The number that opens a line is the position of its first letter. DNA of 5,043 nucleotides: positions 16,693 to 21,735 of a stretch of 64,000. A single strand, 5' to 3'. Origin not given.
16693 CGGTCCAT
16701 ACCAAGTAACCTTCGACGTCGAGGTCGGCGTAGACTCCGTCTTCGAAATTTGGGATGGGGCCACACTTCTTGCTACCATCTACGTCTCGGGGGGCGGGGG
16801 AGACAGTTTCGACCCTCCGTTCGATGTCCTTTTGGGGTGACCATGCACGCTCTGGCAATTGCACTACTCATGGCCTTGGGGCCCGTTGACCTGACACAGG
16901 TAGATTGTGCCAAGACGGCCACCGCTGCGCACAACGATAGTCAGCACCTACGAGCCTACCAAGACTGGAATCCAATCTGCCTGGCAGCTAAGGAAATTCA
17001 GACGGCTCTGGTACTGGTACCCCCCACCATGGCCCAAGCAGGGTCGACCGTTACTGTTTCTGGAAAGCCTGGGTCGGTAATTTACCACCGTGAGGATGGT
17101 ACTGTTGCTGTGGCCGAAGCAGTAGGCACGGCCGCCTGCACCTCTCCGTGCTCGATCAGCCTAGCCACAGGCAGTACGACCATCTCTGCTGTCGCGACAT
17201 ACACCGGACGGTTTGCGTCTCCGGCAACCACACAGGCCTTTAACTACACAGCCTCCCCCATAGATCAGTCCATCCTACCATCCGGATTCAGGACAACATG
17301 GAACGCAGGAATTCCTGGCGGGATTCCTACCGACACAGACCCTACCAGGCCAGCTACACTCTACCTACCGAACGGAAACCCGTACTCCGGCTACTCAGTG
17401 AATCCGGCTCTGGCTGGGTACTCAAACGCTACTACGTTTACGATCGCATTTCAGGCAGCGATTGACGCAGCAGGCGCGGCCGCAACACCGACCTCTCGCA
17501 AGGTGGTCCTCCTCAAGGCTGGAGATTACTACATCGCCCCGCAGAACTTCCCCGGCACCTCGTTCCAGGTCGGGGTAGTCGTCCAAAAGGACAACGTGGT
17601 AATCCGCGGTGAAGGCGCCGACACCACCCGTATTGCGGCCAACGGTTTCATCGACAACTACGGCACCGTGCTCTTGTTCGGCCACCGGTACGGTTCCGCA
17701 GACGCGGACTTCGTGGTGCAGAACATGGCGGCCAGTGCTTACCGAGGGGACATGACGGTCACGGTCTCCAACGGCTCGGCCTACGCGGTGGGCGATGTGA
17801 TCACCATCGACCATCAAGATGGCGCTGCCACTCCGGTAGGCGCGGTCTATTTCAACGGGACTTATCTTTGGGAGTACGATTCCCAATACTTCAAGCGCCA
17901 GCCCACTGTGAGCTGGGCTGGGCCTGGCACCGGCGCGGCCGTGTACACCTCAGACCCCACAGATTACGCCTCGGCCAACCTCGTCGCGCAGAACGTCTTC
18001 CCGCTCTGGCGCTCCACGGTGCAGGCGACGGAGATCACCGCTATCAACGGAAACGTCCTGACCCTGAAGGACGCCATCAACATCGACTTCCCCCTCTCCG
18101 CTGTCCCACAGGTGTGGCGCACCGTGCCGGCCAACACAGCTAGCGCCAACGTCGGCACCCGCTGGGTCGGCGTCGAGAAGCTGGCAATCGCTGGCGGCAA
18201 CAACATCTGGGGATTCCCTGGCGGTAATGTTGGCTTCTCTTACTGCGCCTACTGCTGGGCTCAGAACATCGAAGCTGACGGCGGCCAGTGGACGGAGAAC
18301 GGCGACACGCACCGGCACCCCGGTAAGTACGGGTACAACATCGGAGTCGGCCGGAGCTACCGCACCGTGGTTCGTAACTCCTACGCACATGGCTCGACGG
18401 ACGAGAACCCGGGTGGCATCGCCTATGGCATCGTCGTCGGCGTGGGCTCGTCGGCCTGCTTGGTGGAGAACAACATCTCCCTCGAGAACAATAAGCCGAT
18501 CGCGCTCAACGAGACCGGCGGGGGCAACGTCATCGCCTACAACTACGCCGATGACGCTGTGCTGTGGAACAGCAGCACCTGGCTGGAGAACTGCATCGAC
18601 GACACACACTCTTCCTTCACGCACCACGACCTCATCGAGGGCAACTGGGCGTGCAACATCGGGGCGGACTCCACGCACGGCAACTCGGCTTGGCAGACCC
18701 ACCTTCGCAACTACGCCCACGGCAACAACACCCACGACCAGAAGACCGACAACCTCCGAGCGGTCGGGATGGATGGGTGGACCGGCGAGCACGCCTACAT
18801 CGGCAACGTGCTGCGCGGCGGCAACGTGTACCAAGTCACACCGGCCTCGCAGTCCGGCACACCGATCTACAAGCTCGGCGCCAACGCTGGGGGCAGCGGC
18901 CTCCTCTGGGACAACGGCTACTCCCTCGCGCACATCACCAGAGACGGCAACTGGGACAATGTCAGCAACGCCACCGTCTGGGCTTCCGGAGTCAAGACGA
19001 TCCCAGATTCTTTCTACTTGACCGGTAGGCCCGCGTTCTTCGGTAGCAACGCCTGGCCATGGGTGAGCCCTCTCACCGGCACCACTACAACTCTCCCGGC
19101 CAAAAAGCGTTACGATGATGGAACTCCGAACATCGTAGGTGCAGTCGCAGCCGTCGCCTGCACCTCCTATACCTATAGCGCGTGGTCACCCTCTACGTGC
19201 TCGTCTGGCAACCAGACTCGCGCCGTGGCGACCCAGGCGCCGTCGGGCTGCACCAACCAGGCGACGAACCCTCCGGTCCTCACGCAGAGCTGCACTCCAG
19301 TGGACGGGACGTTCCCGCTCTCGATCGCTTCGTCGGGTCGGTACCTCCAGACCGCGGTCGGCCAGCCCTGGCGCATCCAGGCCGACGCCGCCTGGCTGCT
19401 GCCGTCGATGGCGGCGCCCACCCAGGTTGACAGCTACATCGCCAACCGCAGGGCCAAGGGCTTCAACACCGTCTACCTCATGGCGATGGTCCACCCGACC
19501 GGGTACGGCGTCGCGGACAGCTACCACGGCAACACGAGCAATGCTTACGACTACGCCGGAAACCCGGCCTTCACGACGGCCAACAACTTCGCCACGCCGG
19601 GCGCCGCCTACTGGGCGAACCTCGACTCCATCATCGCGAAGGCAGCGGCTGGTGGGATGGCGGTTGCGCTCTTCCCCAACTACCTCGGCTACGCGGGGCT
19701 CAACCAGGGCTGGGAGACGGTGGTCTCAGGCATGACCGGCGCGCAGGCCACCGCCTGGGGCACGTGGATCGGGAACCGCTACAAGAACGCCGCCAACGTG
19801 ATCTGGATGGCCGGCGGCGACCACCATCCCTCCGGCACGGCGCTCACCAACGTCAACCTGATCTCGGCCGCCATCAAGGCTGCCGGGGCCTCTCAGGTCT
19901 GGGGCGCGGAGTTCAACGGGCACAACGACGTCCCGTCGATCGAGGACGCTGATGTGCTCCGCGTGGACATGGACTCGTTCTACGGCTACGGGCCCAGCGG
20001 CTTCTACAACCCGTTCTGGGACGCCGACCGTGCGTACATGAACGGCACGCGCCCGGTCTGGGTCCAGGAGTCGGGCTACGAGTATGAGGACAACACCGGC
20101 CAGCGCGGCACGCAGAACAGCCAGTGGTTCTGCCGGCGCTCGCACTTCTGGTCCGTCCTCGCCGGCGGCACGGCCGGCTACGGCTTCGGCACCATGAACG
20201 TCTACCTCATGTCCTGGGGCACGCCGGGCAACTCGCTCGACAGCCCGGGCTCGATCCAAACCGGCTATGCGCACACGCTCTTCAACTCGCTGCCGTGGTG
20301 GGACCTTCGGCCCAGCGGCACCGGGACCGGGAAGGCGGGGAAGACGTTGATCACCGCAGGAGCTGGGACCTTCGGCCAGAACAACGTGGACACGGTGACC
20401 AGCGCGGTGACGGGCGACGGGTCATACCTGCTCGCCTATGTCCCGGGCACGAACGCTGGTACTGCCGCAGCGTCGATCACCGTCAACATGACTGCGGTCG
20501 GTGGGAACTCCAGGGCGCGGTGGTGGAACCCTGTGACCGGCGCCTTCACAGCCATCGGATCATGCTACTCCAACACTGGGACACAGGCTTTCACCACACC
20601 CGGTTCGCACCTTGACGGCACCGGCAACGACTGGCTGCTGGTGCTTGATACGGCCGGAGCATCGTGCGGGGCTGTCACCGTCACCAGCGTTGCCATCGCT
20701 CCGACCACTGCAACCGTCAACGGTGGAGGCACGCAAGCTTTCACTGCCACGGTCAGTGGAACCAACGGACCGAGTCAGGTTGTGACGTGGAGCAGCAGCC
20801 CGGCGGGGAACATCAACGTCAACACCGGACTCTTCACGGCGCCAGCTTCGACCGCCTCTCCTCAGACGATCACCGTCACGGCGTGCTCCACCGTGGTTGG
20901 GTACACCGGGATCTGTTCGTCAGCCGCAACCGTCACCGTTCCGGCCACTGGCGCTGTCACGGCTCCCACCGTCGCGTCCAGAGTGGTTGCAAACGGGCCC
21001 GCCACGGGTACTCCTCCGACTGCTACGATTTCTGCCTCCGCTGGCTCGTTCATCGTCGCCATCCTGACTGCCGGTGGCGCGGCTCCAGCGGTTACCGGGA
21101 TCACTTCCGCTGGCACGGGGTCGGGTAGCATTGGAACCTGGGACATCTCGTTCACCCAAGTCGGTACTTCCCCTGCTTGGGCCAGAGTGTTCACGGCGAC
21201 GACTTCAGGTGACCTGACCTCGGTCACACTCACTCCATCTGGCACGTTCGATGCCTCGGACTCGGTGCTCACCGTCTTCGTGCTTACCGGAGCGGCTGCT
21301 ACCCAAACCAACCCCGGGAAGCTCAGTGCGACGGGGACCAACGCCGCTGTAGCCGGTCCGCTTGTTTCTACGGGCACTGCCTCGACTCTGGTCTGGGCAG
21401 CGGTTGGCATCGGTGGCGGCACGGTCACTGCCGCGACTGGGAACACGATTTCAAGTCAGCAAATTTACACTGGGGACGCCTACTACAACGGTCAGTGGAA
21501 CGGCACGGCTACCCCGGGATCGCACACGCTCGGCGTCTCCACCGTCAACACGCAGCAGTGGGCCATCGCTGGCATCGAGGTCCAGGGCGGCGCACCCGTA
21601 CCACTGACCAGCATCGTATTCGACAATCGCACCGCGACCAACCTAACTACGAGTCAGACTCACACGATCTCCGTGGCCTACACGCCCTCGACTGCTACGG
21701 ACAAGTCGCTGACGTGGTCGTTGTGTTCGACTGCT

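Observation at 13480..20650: About 1.35-kb enzymatic domain duplicated between two adjacent giant fibre genes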

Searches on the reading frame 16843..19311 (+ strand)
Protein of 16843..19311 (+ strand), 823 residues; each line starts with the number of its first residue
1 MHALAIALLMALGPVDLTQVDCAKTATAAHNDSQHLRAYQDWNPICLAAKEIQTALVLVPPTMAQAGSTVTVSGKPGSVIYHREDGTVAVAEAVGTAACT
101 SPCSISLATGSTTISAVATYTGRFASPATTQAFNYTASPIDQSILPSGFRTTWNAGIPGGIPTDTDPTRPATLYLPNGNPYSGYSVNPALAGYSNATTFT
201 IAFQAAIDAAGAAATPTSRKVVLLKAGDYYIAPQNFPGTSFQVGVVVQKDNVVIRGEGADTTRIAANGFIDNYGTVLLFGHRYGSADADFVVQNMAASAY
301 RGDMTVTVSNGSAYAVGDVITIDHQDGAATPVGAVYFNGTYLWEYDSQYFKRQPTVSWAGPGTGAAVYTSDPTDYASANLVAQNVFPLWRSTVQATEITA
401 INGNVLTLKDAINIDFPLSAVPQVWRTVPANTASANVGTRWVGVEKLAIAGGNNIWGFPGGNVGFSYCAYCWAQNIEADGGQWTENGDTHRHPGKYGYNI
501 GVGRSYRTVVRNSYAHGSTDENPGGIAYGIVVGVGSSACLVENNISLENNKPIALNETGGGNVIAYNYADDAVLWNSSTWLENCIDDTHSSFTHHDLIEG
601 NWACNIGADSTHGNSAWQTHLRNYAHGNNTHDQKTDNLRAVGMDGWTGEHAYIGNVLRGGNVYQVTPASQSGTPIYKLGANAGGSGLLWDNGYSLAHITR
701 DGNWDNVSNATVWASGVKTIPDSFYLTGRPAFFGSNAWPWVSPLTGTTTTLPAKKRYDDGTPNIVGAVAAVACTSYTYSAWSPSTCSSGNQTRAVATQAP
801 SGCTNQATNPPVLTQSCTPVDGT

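Call 41: find_homologous_proteins(query=window:16843-19311:+)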
Query window:16843-19311:+ (823 aa): 132 proteins with E <= 0.001 among 8000 candidates; the best 120 are listed.
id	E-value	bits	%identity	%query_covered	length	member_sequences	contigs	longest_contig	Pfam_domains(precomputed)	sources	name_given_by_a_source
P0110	2.7e-296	1003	71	77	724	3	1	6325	-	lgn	-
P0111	3.6e-291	986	70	76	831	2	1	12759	PF05345.19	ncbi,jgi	ncbi:MAG TPA: Ig domain-containing protein [Anaeromyxobacteraceae bacterium]|jgi:hypothetical protei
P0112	1.9e-290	984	70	76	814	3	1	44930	-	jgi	-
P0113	1.5e-287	974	69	76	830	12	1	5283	PF05345.19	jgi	jgi:Putative Ig domain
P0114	2.1e-287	974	66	81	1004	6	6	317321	PF26182.1,PF07686.24,PF02368.25,PF05345.19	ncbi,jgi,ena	-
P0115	8.5e-287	972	66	81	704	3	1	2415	-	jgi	-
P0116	1.4e-284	965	65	80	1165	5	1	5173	PF05345.19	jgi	jgi:hypothetical protein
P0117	2.2e-284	964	64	83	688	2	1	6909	-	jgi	-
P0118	2.4e-284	964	63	83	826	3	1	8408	PF05345.19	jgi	jgi:hypothetical protein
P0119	1.0e-283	962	64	81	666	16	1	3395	-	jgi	-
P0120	1.0e-283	962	70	76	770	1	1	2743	-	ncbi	-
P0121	2.0e-283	961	67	77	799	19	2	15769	-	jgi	jgi:hypothetical protein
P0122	2.9e-283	960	68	76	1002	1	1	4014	PF26182.1,PF05345.19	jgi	jgi:putative Ig domain-containing protein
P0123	3.7e-283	960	66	80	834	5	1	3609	PF05345.19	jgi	jgi:hypothetical protein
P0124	4.6e-283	960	69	76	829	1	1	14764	PF05345.19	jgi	-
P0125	4.7e-283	960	67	77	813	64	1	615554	-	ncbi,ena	-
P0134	2.5e-280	951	65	82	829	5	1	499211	PF05345.19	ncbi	ncbi:MAG: Ig domain-containing protein [Anaeromyxobacter sp.]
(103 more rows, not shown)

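Call 42: find_encoding_contigs(protein=P0134, flank=10000, max_places=2)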
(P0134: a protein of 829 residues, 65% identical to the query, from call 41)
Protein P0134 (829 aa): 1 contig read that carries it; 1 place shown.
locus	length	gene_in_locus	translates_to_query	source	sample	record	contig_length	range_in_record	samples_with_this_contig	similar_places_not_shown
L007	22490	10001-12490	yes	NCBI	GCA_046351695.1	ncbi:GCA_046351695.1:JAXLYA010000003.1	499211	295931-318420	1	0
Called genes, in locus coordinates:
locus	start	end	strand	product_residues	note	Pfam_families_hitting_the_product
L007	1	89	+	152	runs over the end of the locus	PF01878:EVE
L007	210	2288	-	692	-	PF00672:HAMP, PF00015:MCPsignal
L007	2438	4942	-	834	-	PF00912:Transgly, PF17092:PCB_OB, PF00905:Transpeptidase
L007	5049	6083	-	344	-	PF00849:PseudoU_synth_2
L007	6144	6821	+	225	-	PF01596:Methyltransf_3, PF13578:Methyltransf_24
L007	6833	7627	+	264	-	PF13432:TPR_16 (faint), PF14559:TPR_19 (faint)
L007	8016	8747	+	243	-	PF01597:GCV_H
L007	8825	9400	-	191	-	-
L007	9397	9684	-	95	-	-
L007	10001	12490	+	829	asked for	PF05345:He_PIG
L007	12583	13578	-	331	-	PF12706:Lactamase_B_2 (weak)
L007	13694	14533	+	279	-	-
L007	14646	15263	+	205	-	PF07238:PilZ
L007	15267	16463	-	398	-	PF03562:MltA, PF06725:3D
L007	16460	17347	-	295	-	PF00892:EamA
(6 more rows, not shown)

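Call 43: find_encoding_contigs(protein=P0125, flank=10000, max_places=2)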
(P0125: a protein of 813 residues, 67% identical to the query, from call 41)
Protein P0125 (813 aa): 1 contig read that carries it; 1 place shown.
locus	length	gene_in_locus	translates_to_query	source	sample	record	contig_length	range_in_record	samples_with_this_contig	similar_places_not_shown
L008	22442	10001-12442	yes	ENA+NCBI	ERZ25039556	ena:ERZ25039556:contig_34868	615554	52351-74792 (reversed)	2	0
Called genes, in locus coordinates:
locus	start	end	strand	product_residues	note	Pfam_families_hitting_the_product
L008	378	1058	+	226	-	PF07238:PilZ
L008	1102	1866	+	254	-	PF07719:TPR_2 (faint), PF13424:TPR_12 (faint), PF13432:TPR_16 (weak), PF14559:TPR_19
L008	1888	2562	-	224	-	PF00027:cNMP_binding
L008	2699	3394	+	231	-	-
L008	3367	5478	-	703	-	PF00672:HAMP, PF00211:Guanylate_cyc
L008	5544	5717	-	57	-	-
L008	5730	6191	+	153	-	PF04542:Sigma70_r2, PF08281:Sigma70_r4_2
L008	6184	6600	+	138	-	-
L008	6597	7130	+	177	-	-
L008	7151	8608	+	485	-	PF08811:DUF1800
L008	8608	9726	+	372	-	PF07394:DUF1501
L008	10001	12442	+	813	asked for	-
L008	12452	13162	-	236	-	PF00441:Acyl-CoA_dh_1, PF08028:Acyl-CoA_dh_2 (weak), PF21263:Acyl-CoA-dh_C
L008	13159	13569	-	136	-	PF00441:Acyl-CoA_dh_1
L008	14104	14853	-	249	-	-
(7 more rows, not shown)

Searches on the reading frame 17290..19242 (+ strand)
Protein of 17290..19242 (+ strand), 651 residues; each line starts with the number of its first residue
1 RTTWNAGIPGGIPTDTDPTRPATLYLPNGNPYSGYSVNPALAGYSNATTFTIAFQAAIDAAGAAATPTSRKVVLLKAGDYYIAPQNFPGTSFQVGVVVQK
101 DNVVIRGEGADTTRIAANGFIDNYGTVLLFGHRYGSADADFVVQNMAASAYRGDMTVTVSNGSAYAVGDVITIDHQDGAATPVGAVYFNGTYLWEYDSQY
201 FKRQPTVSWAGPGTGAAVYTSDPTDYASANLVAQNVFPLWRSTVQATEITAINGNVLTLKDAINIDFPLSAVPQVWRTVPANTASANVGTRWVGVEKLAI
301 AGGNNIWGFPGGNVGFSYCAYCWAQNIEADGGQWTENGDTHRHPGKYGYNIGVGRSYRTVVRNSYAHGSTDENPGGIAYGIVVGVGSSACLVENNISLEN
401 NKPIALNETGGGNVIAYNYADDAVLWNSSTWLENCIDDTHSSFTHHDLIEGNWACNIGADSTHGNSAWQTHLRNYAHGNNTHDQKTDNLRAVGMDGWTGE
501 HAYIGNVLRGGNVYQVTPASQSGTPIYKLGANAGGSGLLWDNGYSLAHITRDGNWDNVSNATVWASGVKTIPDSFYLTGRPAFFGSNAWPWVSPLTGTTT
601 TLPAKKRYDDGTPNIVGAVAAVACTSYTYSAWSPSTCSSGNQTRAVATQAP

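Call 101: predict_structure(alignment_id=A4)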
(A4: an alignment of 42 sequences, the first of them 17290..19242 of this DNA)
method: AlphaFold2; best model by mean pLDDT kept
length: 651 residues; sequences in the alignment: 42
mean_pLDDT: 68.7   pTM: 0.76
mean pLDDT of the five models: 68.7, 68.6, 67.2, 65.6, 62.0
residues with pLDDT >= 90: 206; 70-90: 144; 50-70: 97; < 50: 204
segments of 3 or more residues with pLDDT < 50: 181-201, 374-376, 425-480, 485-571, 618-651
pLDDT, mean of each block of 10 residues (from residue 1): 73 93 97 98 97 98 96 98 88 90 96 93 88 70 93 94 95 77 43 36 64 71 63 70 87 98 88 91 81 96 71 88 95 74 84 91 88 60 83 85 66 76 51 36 36 30 32 43 46 37 38 35 39 30 36 36 42 57 66 63 84 66 28 27 24 40
secondary structure, 60 per line:
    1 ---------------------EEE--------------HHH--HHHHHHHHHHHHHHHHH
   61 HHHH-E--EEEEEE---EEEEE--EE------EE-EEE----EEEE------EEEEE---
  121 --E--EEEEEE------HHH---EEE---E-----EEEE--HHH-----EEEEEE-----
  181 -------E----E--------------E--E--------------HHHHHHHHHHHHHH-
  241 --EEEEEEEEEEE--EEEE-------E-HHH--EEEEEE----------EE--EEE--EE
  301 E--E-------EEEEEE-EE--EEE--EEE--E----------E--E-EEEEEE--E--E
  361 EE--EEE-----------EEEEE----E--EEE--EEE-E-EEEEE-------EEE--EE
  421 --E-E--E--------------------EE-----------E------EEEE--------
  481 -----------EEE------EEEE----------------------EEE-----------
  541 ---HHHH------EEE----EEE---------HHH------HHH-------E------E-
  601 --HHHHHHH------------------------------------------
elements in order: E22-24 H44-64 E69-74 E78-82 E96-98 E103-106 E113-117 E126-131 E144-146 E156-159 E170-175 H226-239 E243-253 E256-259 E274-279 E294-296 E299-301 E312-317 E323-325 E328-330 E349-354 E360-362 E365-367 E379-383 E391-393 E396-398 E402-406 E414-416 E469-472 E492-494 E501-504 E527-529 H544-547 E554-556 E561-563 H603-609

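Call 103: fold_search(model_id=the predicted structure, library=pdb)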
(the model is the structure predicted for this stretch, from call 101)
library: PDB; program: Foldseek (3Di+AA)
matches with E <= 10: 245; with E <= 0.001: 28
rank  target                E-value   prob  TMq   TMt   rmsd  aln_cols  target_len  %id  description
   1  4ru4_B                1.3e-11  1.00  0.28  0.30   8.8       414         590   14  Crystal structure of the tailspike protein gp49 from Pseudomonas phage LKA1 (released 2015-11-18)
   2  7w1c_A                2.1e-11  1.00  0.30  0.30   7.1       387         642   12  Crystal structure of Klebsiella pneumoniae K1 capsule-specific polysaccharide lyase in a P1 crystal form (released 2022-05-18)
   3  4ru5_A                2.8e-11  1.00  0.33  0.36   7.4       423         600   13  Crystal Structure of the Pseudomonas phage phi297 tailspike gp61 (released 2015-11-18)
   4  7w1c_C                3.1e-11  1.00  0.26  0.26  11.4       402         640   11  Crystal structure of Klebsiella pneumoniae K1 capsule-specific polysaccharide lyase in a P1 crystal form (released 2022-05-18)
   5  4ru4_A                3.9e-11  1.00  0.31  0.34  10.3       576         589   12  Crystal structure of the tailspike protein gp49 from Pseudomonas phage LKA1 (released 2015-11-18)
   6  7w1c_B                5.2e-11  1.00  0.30  0.30   8.9       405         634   13  Crystal structure of Klebsiella pneumoniae K1 capsule-specific polysaccharide lyase in a P1 crystal form (released 2022-05-18)
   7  7w1c_E                7.7e-11  1.00  0.26  0.26  11.3       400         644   12  Crystal structure of Klebsiella pneumoniae K1 capsule-specific polysaccharide lyase in a P1 crystal form (released 2022-05-18)
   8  4ru5_C                1.2e-10  1.00  0.30  0.32   7.8       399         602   10  Crystal Structure of the Pseudomonas phage phi297 tailspike gp61 (released 2015-11-18)
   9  7w1c_D                1.2e-10  1.00  0.19  0.20  14.6       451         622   12  Crystal structure of Klebsiella pneumoniae K1 capsule-specific polysaccharide lyase in a P1 crystal form (released 2022-05-18)
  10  9k4a_A                2.9e-10  1.00  0.27  0.27   9.8       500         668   12  Cryo-EM structure of depolymerase S2-4 from Klebsiella phage K64-1 (released 2026-03-25)
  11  7w1d_D                5.6e-10  1.00  0.24  0.24  11.1       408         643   11  Crystal structure of Klebsiella pneumoniae K1 capsule-specific polysaccharide lyase in a C2 crystal form (released 2022-05-18)
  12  4y9v_A                1.1e-09  1.00  0.23  0.25   9.7       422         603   11  Gp54 tailspike of Acinetobacter baumannii bacteriophage AP22 in complex with A. baumannii capsular saccharide (released 2017-02-01)
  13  7w1d_H                5.8e-09  1.00  0.20  0.20  14.9       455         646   12  Crystal structure of Klebsiella pneumoniae K1 capsule-specific polysaccharide lyase in a C2 crystal form (released 2022-05-18)
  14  8bke_AAA              6.8e-09  1.00  0.23  0.31  11.2       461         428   11  Crystal structure of the Klebsiella phage KP34p57 capsular depolymerase (released 2023-08-30)
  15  8jaz_A                6.9e-06  0.97  0.18  0.23  14.4       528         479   12  Structure of the alginate epimerase/lyase complexed with di-mannuronic acid (released 2024-05-08)
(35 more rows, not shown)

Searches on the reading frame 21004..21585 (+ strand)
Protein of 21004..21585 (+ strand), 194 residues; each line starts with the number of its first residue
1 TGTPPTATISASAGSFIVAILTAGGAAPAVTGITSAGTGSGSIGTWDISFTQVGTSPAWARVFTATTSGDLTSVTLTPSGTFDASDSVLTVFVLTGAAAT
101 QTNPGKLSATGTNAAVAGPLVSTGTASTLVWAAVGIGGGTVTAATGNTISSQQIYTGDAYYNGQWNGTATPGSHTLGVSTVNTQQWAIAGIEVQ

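Call 77: search_protein_representatives(alignment_id=A2)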
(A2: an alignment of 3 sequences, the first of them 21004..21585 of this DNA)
Query: 3 sequences, 201 profile positions. Proteins with E-value up to 0.001 (for the whole library): 9; up to 1e-10: 0; up to 1e-30: 0. The best 9 are listed.
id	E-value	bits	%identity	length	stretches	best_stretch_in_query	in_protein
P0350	4.2e-08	49.6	-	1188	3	45-90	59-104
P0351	4.5e-07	46.2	-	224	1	22-200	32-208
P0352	9.6e-07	45.1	-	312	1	14-201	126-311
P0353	4.4e-06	43.0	-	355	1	19-199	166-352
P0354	8.9e-06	42.0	-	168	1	47-200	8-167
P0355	5.5e-05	39.4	-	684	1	10-201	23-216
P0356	1.1e-04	38.4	-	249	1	12-199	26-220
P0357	1.5e-04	38.0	-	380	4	157-189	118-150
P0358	4.8e-04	36.3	-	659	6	55-128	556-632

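Call 86: predict_structure(alignment_id=A3)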
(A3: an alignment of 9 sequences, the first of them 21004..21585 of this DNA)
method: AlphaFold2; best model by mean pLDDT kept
length: 194 residues; sequences in the alignment: 9
mean_pLDDT: 88.5   pTM: 0.88
mean pLDDT of the five models: 88.5, 88.3, 88.3, 86.1, 85.0
residues with pLDDT >= 90: 105; 70-90: 81; 50-70: 8; < 50: 0
segments of 3 or more residues with pLDDT < 50: none
pLDDT, mean of each block of 10 residues (from residue 1): 89 95 85 89 85 70 94 94 86 91 90 91 90 88 89 86 88 92 87 94
secondary structure, 60 per line:
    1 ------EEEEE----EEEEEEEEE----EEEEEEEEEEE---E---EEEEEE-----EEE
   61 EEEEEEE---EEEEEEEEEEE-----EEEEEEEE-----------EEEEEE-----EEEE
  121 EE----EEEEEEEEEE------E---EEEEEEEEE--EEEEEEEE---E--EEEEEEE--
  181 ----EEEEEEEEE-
elements in order: E7-11 E16-24 E29-39 E47-52 E58-67 E71-81 E87-94 E106-111 E117-122 E127-136 E147-155 E158-165 E172-178 E185-193

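Call 112: fold_search(model_id=the predicted structure, library=viral)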
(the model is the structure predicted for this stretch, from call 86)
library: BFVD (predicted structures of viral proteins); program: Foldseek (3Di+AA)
matches with E <= 10: 337; with E <= 0.001: 10
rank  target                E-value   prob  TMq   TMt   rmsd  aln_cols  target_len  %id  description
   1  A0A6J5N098            2.3e-05  1.00  0.73  0.57   4.8       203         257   19  Uncharacterized protein [uncultured Caudovirales phage]
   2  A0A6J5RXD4            1.0e-04  1.00  0.69  0.28   5.6       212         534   13  Uncharacterized protein [uncultured Caudovirales phage]
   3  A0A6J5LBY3            1.6e-04  1.00  0.34  0.14  21.1       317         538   14  Uncharacterized protein [uncultured Caudovirales phage]
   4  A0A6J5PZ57            1.9e-04  1.00  0.59  0.51  10.5       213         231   19  Uncharacterized protein [uncultured Caudovirales phage]
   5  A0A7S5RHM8            4.0e-04  1.00  0.62  0.42   6.6       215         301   11  (no name in the UniProt tables at hand)
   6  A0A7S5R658            4.4e-04  1.00  0.67  0.29   4.4       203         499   13  (no name in the UniProt tables at hand)
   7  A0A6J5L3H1            4.9e-04  1.00  0.70  0.60   4.4       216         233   18  Uncharacterized protein [uncultured Caudovirales phage]
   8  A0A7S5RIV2            5.4e-04  1.00  0.57  0.52   8.8       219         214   12  Uncharacterized protein [Rhizobium phage RHph_I1_6]
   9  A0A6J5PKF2            7.2e-04  1.00  0.72  0.57   4.0       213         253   15  Uncharacterized protein [uncultured Caudovirales phage]
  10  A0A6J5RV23            7.2e-04  1.00  0.61  0.39   5.7       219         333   18  Ig-like domain-containing protein [uncultured Caudovirales phage]
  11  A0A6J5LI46            1.1e-03  1.00  0.68  0.61   5.5       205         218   15  Uncharacterized protein [uncultured Caudovirales phage]
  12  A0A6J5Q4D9            1.1e-03  1.00  0.67  0.34   5.5       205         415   18  Uncharacterized protein [uncultured Caudovirales phage]
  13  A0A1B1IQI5            1.5e-03  1.00  0.66  0.19   4.3       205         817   21  (no name in the UniProt tables at hand)
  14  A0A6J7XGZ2            1.6e-03  1.00  0.65  0.21   6.3       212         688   21  Uncharacterized protein [uncultured Caudovirales phage]
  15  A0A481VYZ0            1.8e-03  1.00  0.58  0.15   8.3       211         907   21  (no name in the UniProt tables at hand)
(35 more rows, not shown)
